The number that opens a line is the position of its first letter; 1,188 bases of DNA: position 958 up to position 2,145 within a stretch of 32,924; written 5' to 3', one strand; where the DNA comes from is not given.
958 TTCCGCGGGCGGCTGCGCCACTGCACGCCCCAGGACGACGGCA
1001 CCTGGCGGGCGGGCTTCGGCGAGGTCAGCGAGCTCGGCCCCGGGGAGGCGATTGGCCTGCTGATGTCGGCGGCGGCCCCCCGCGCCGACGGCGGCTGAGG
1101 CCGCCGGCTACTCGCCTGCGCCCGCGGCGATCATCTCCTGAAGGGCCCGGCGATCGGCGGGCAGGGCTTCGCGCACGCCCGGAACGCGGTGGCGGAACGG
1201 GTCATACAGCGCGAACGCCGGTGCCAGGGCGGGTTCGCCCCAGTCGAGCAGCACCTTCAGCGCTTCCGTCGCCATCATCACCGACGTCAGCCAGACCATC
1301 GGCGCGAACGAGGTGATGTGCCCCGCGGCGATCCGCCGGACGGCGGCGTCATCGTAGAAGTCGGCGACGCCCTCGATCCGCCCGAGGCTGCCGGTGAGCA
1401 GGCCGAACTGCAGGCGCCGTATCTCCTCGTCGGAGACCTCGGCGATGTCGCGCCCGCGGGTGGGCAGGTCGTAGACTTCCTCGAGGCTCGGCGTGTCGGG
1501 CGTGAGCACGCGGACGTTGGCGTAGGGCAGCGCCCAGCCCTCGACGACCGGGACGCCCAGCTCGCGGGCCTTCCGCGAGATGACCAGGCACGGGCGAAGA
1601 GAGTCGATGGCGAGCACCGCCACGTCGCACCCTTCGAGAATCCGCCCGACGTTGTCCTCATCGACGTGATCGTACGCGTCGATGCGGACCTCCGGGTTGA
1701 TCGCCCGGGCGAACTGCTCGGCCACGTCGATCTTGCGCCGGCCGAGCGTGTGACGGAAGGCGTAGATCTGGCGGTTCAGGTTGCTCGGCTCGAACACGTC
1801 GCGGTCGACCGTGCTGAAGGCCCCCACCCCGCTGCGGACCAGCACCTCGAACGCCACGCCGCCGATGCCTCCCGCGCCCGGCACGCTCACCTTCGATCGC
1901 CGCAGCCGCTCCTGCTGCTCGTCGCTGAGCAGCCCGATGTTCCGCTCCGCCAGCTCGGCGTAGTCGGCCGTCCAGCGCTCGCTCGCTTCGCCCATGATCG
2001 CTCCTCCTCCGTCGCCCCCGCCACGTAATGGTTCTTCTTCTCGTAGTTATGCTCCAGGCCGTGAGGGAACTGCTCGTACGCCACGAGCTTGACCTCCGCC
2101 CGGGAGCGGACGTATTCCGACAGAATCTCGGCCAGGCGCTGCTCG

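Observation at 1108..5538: FeeM-like acyltransferase operon with two carboxylate-activating enzymes and an amidohydrolase, next to PEP-CTERM/EPS genes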

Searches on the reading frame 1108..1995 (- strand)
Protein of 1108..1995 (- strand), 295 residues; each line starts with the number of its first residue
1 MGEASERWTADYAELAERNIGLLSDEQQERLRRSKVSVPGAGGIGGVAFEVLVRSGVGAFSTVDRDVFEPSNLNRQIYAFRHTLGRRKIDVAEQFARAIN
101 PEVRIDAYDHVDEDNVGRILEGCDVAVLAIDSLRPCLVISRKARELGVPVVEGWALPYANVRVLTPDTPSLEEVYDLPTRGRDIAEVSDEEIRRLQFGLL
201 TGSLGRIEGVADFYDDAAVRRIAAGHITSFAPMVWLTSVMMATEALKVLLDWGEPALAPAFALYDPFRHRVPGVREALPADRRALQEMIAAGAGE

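Call 3: search_protein_families(library=pfam, proteins=[window:1108-1995:-], max_evalue=0.01)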
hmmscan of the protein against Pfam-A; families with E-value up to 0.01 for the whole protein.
window:1108-1995:- (295 aa): 1 family
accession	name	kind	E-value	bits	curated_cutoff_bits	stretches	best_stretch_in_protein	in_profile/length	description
PF00899.27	ThiF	-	5.8e-42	143.9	28.1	1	18-276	3-229/238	ThiF family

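Call 4: search_protein_families(library=ncbifam, proteins=[window:1108-1995:-], max_evalue=0.01)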
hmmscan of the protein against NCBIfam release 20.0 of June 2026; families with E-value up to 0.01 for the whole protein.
window:1108-1995:- (295 aa): 21 families
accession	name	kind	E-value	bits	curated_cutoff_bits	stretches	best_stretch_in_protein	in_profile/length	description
NF006077.0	PRK08223.1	equivalog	2.9e-43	147.9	266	1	10-275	5-264/296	hypothetical protein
NF011424.0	PRK14851.1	subfamily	3.9e-37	127.6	1170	1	14-271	24-274/679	hypothetical protein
NF006444.0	PRK08762.1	equivalog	4.1e-27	94.8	449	1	24-155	138-270/387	molybdopterin-synthase adenylyltransferase MoeB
NF006395.0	PRK08644.1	equivalog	3.6e-26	92.1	159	1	23-143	20-140/215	sulfur carrier protein ThiS adenylyltransferase ThiF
NF047750.1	SAMPActivE1UbaA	equivalog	1.2e-25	90.4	450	1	25-175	24-176/270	SAMP-activating enzyme E1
TIGR02356.1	adenyl_thiF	equivalog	5.8e-24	84.6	275.25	1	24-176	12-167/203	thiazole biosynthesis adenylyltransferase ThiF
NF004281.0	PRK05690.1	subfamily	2.2e-23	82.8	266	1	25-156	24-156/250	molybdopterin-synthase adenylyltransferase MoeB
NF011425.0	PRK14852.1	equivalog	2e-22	78.9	1337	1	13-271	311-563/989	hypothetical protein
NF004111.0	PRK05600.1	equivalog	5.3e-22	78.4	437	1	25-156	33-165/371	ThiF family adenylyltransferase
TIGR02355.1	moeB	equivalog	5.8e-20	71.7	376.55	1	26-156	17-148/240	molybdopterin-synthase adenylyltransferase MoeB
NF011696.0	PRK15116.1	equivalog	6.6e-20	71.9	304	1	25-151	22-150/268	tRNA cyclic N6-threonylcarbamoyladenosine(37) synthase TcdA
NF006204.0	PRK08328.1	equivalog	7e-20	71.6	339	1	16-175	10-173/231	hypothetical protein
TIGR02354.1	thiF_fam2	equivalog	2.5e-18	66.7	152.2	1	26-133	14-121/200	thiamine biosynthesis protein ThiF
NF009123.0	PRK12475.1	subfamily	3.9e-17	62.5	510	1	24-176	15-172/338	MoeB/ThiF family adenylyltransferase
NF005902.0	PRK07878.1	equivalog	6.2e-16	58.3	647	1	26-152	35-162/392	adenylyltransferase/sulfurtransferase MoeZ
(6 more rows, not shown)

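Call 46: search_solved_structures(query=window:1108-1995:-, max_evalue=0.00001, show_alignments=1)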
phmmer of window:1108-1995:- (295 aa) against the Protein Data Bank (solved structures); distinct sequences matched with E-value up to 0.00001: 48.
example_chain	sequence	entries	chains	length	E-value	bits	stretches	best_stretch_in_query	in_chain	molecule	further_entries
4d7a_A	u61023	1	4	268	1.4e-17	67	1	33-206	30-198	TRNA THREONYLCARBAMOYLADENOSINE DEHYDRATASE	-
4yed_A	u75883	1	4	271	1.5e-17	67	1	33-206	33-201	tRNA threonylcarbamoyladenosine dehydratase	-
4d79_A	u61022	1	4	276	1.5e-17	66.9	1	33-154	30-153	TRNA THREONYLCARBAMOYLADENOSINE DEHYDRATASE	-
4rdh_A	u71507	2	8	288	1.7e-17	66.8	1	33-154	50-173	tRNA threonylcarbamoyladenosine dehydratase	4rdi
6dc6_A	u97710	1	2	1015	1.6e-13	53.7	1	20-185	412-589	Ubiquitin-like modifier-activating enzyme 1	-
9mc4_A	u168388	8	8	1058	2e-13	53.4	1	20-178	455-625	Ubiquitin-like modifier-activating enzyme 1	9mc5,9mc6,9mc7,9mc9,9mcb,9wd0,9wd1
8oif_A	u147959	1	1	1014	1.2e-12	50.8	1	25-108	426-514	Ubiquitin-like modifier-activating enzyme 7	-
8se9_A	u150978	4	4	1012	1.2e-12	50.8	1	25-108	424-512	Ubiquitin-like modifier-activating enzyme 7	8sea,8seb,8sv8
1jw9_B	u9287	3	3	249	1.9e-12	50.2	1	26-156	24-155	MOLYBDOPTERIN BIOSYNTHESIS MOEB PROTEIN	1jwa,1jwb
3guc_A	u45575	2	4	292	8.2e-12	48.1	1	15-110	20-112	Ubiquitin-like modifier-activating enzyme 5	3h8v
6h78_A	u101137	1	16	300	8.7e-12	48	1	15-110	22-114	Ubiquitin-like modifier-activating enzyme 5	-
6h77_A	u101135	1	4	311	9.5e-12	47.9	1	15-110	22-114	Ubiquitin-like modifier-activating enzyme 5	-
5iaa_A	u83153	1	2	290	1.8e-11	47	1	17-110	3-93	Ubiquitin-like modifier-activating enzyme 5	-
6yub_B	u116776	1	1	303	1.1e-10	44.5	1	23-160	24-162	Adenylyltransferase and sulfurtransferase uba4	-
6z6s_DDD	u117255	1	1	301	1.2e-10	44.3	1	24-160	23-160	Adenylyltransferase and sulfurtransferase uba4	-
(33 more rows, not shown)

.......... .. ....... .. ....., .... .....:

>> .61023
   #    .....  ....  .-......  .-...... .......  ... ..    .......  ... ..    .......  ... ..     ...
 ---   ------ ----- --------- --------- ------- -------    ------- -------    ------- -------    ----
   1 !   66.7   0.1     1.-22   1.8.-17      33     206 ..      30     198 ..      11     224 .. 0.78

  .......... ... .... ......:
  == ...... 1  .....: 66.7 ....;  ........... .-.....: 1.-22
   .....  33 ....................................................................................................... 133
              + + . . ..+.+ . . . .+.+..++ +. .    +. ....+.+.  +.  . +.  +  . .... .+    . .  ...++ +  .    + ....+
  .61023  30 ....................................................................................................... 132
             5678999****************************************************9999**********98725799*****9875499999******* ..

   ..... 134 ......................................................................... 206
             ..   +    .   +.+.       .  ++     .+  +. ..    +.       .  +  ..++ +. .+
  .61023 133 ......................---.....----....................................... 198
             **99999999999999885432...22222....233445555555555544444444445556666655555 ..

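Call 62: find_homologous_proteins(query=window:1108-1995:-, max_evalue=1e-10)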
Query window:1108-1995:- (295 aa): 236 proteins with E <= 1e-10 among 8000 candidates; the best 120 are listed.
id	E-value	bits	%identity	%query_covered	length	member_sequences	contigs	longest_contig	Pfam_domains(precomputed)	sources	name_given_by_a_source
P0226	4.7e-159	546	100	84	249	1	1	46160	PF00899.28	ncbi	-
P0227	3.5e-120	419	65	96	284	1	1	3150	PF00899.28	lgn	-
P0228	1.1e-117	410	64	96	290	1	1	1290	PF00899.28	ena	-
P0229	1.1e-116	407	63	96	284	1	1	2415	PF00899.28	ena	-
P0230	1.2e-116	407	65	94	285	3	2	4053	PF00899.28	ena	-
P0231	5.1e-116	405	66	93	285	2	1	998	PF00899.28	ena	-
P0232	3.4e-115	402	61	96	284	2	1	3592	PF00899.28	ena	-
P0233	3.4e-115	402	61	96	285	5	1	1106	PF00899.28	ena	-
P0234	3.2e-114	399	62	96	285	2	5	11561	PF00899.28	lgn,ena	-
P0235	9.8e-114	397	63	95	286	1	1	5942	PF00899.28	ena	-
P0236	7.7e-113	394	61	95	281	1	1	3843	PF00899.28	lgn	-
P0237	2.0e-112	393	60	96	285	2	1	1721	PF00899.28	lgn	-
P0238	6.8e-112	391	61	96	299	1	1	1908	PF00899.28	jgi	jgi:molybdopterin/thiamine biosynthesis adenylyltransferase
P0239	3.6e-111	389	63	93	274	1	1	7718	PF00899.28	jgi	-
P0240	2.4e-110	386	64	93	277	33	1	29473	PF00899.28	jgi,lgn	jgi:molybdopterin/thiamine biosynthesis adenylyltransferase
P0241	5.8e-110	385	63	93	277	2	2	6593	PF00899.28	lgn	-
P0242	8.8e-110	384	61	95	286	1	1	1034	PF00899.28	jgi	-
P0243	1.7e-109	384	60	92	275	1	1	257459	PF00899.28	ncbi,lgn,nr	ncbi:MAG: hypothetical protein ED859_00035 [Desulfuromonadales bacterium]|nr:MAG: hypothetical prote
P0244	3.4e-109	383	66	92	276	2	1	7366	PF00899.28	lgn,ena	-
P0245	7.0e-108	378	61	93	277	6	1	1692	PF00899.28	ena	-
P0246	7.9e-107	375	59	93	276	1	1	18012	PF00899.28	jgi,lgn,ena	-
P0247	2.6e-106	373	59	92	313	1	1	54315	PF00899.28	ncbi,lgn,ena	-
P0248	2.6e-106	373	59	93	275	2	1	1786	PF00899.28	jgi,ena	-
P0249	9.1e-106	371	62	91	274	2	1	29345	PF00899.28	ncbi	-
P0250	2.2e-105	370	55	96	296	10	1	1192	PF00899.28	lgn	-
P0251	1.2e-104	368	60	93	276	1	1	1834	PF00899.28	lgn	-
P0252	5.4e-104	365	59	92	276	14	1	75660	PF00899.28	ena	-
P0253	5.9e-104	365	60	93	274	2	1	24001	PF00899.28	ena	-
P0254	7.0e-104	365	59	92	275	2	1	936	PF00899.28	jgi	jgi:molybdopterin/thiamine biosynthesis adenylyltransferase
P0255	1.9e-103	364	58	92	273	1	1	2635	PF00899.28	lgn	-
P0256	2.2e-103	363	57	94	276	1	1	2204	PF00899.28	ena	-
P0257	8.2e-103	362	62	90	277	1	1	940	PF00899.28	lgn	-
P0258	8.2e-103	362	58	92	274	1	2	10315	PF00899.28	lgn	-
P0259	3.5e-102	360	65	82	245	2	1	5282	PF00899.28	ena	-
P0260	4.8e-102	359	57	92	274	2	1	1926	PF00899.28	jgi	jgi:molybdopterin/thiamine biosynthesis adenylyltransferase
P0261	1.8e-101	357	60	89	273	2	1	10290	PF00899.28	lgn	-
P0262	2.0e-101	357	57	94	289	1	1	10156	PF00899.28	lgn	-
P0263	2.4e-101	357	62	89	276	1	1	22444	PF00899.28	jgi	jgi:molybdopterin/thiamine biosynthesis adenylyltransferase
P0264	2.9e-101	357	57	92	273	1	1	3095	PF00899.28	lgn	-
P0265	8.3e-101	355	57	92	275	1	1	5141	PF00899.28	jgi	jgi:molybdopterin/thiamine biosynthesis adenylyltransferase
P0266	9.5e-101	355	62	92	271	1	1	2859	PF00899.28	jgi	-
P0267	2.3e-100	354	60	95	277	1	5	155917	PF00899.28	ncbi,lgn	-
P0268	4.3e-100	353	56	92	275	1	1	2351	PF00899.28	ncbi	-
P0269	9.8e-100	351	62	89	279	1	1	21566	PF00899.28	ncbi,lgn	-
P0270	1.1e-99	351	57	94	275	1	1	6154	PF00899.28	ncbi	-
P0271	1.2e-99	351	60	92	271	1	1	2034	PF00899.28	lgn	-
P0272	2.9e-98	347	55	94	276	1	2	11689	PF00899.28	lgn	-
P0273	3.8e-98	346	53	96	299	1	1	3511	PF00899.28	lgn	-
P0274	4.4e-98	346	58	92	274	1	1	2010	PF00899.28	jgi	jgi:molybdopterin-synthase adenylyltransferase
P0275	1.1e-97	345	56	93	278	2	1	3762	PF00899.28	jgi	-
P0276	2.2e-97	344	60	93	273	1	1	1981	PF00899.28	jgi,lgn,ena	-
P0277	2.3e-97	344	57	93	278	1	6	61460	PF00899.28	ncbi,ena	-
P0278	1.6e-96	341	58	91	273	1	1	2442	PF00899.28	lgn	-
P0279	3.8e-96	340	57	91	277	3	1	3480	PF00899.28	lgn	-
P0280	2.2e-95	337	58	89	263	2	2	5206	PF00899.28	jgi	jgi:molybdopterin/thiamine biosynthesis adenylyltransferase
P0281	3.1e-95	337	56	91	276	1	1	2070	PF00899.28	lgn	-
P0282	4.0e-95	336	58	92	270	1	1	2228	PF00899.28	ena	-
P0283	5.8e-95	336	56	92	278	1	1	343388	PF00899.28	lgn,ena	-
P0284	9.0e-95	335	57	91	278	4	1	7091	PF00899.28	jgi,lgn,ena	-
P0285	2.6e-94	334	53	93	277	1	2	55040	PF00899.28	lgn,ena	-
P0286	4.4e-94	333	55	90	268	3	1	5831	PF00899.28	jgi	-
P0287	2.4e-93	331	55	88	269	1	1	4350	PF00899.28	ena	-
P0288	2.0e-92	328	54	88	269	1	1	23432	PF00899.28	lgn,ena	-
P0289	3.8e-92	327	62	78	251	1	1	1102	PF00899.28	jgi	jgi:molybdopterin/thiamine biosynthesis adenylyltransferase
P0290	7.9e-92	326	52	91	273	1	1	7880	PF00899.28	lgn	-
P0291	3.0e-91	324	55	89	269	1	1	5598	PF00899.28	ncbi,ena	-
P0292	3.8e-91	323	55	88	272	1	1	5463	PF00899.28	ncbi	-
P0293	5.1e-91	323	53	90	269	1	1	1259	PF00899.28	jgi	jgi:molybdopterin/thiamine biosynthesis adenylyltransferase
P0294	5.2e-90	320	54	91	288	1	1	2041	PF00899.28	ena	-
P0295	6.5e-90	319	55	91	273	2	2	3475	PF00899.28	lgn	-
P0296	3.6e-89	317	56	89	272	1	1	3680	PF00899.28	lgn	-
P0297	4.6e-89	316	52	88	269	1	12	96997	PF00899.28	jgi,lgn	jgi:molybdopterin/thiamine biosynthesis adenylyltransferase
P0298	6.0e-89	316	52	98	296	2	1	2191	PF00899.28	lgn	-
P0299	7.7e-89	316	51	90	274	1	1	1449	PF00899.28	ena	-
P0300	9.0e-89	316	53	90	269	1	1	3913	PF00899.28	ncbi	-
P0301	1.1e-88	315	52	91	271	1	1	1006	PF00899.28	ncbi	-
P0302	1.2e-88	315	54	91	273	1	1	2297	PF00899.28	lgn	-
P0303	1.4e-88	315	54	90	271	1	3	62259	PF00899.28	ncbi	-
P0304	2.6e-88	314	50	92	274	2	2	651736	PF00899.28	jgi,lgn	jgi:molybdopterin/thiamine biosynthesis adenylyltransferase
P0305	4.3e-88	313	54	89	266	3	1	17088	PF00899.28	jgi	jgi:molybdopterin/thiamine biosynthesis adenylyltransferase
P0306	6.2e-88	313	54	90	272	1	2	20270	PF00899.28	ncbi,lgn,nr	ncbi:MAG: ThiF family adenylyltransferase [Bacteroidales bacterium]|nr:ThiF family adenylyltransfera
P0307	2.4e-87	311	52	89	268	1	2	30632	PF00899.28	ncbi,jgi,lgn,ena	-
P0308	3.2e-87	310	51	98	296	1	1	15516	PF00899.28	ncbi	-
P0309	4.0e-87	310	55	90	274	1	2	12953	PF00899.28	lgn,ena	-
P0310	5.5e-87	310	55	89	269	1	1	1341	PF00899.28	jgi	jgi:molybdopterin/thiamine biosynthesis adenylyltransferase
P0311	6.2e-87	309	53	89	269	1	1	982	PF00899.28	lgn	-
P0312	7.3e-87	309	53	89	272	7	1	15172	PF00899.28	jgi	-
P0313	7.5e-87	309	49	100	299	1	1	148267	PF00899.28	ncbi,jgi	jgi:molybdopterin/thiamine biosynthesis adenylyltransferase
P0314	1.5e-86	308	53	89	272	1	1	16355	PF00899.28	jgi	jgi:molybdopterin/thiamine biosynthesis adenylyltransferase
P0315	2.1e-86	308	49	96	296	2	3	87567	PF00899.28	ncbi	-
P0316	4.0e-86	307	54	88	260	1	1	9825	PF00899.28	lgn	-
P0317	4.7e-86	307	52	89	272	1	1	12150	PF00899.28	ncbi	-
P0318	5.6e-86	306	56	90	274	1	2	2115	PF00899.28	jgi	jgi:molybdopterin/thiamine biosynthesis adenylyltransferase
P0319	6.1e-86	306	49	92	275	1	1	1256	PF00899.28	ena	-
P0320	1.2e-85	305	53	89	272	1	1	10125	PF00899.28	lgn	-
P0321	1.4e-85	305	54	91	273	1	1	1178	PF00899.28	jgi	jgi:molybdopterin/thiamine biosynthesis adenylyltransferase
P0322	3.7e-85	304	48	100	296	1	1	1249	PF00899.28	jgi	jgi:molybdopterin/thiamine biosynthesis adenylyltransferase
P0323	4.9e-85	303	50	89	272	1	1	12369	PF00899.28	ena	-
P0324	6.1e-85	303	53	89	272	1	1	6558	PF00899.28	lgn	-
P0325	8.5e-85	302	52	90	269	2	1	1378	PF00899.28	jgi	jgi:molybdopterin-synthase adenylyltransferase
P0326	1.1e-84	302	49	98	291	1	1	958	PF00899.28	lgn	-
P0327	1.3e-84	302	52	89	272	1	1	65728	PF00899.28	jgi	jgi:molybdopterin/thiamine biosynthesis adenylyltransferase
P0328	1.5e-84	302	48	100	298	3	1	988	PF00899.28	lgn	-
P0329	2.5e-84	301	52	89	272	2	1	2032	PF00899.28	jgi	jgi:molybdopterin/thiamine biosynthesis adenylyltransferase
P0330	3.7e-84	300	51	88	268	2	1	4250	PF00899.28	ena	-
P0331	4.2e-84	300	50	97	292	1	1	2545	PF00899.28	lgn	-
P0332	7.5e-84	299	52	89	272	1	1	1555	PF00899.28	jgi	jgi:molybdopterin/thiamine biosynthesis adenylyltransferase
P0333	2.5e-83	298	52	89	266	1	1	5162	PF00899.28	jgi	jgi:molybdopterin/thiamine biosynthesis adenylyltransferase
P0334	6.3e-83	296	51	89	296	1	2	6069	PF00899.28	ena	-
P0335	3.1e-82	294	49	92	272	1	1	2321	PF00899.28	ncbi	-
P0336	3.9e-82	294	51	89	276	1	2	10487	PF00899.28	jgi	jgi:molybdopterin/thiamine biosynthesis adenylyltransferase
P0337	7.4e-82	293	50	89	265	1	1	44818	PF00899.28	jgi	jgi:molybdopterin/thiamine biosynthesis adenylyltransferase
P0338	8.9e-82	293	52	89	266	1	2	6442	PF00899.28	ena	-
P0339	1.0e-81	292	46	99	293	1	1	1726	PF00899.28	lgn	-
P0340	3.5e-81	291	53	88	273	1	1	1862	PF00899.28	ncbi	-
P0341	5.5e-81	290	48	96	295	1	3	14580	PF00899.28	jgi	jgi:molybdopterin/thiamine biosynthesis adenylyltransferase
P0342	1.4e-79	285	49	89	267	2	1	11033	PF00899.28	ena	-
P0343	1.7e-79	285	49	89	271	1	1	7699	PF00899.28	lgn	-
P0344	5.0e-79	284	52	86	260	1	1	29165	PF00899.28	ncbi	-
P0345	7.9e-79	283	51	90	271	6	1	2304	PF00899.28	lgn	-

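Call 63: find_encoding_contigs(protein=P0304, flank=7000, max_places=1)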
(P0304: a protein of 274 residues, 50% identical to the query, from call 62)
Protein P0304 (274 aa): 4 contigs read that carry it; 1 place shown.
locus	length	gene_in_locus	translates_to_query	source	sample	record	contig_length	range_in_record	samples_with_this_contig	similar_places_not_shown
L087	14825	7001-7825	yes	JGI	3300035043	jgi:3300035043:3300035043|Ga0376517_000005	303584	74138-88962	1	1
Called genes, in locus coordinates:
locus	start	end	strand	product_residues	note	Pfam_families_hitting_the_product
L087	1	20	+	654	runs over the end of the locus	PF00027:cNMP_binding, PF01734:Patatin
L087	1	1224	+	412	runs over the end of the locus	-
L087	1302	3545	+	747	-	PF03176:MMPL, PF00873:ACR_tran (faint), PF02355:SecD_SecF_C (faint), PF02460:Patched (faint), PF12349:Sterol-sensing, PF03176:MMPL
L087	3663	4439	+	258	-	PF13444:Acetyltransf_5, PF21926:FeeM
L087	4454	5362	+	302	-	PF04909:Amidohydro_2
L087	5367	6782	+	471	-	-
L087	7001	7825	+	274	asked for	PF00899:ThiF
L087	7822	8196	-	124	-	-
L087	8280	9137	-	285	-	PF07589:PEP_exosort_dom (weak)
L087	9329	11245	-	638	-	PF11741:AMIN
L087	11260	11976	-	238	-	PF07044:DUF1329, PF17131:TP_0789-like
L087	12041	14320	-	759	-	-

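Call 64: find_encoding_contigs(protein=P0313, flank=7000, max_places=1)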
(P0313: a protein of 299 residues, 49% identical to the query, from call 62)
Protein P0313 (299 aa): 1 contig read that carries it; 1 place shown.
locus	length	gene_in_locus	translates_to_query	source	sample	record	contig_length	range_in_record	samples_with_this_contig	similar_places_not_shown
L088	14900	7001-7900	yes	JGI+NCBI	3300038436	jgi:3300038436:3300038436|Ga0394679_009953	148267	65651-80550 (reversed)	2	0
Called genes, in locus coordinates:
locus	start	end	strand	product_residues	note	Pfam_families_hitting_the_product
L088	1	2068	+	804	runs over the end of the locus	PF01326:PPDK_N, PF27448:Rph_4th, PF00391:PEP-utilizers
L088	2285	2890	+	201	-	PF01066:CDP-OH_P_transf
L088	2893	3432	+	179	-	PF01864:CarS-like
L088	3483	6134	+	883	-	PF01326:PPDK_N, PF27448:Rph_4th, PF00391:PEP-utilizers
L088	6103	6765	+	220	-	-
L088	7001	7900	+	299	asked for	PF00899:ThiF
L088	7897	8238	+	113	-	-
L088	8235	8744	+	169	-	-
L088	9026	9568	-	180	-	PF03205:MobB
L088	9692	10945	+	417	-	PF25919:BSH_CusB (faint), PF00364:Biotin_lipoyl (faint), PF25917:BSH_RND, PF25973:BSH_CzcB (weak), PF25881:HH_YBHG (weak), PF25954:Beta-barrel_RND_2, PF25989:YknX_C, PF25975:CzcB_C (weak), +2 more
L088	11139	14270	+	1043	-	PF00873:ACR_tran, PF03176:MMPL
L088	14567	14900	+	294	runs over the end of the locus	PF08668:HDOD, PF01966:HD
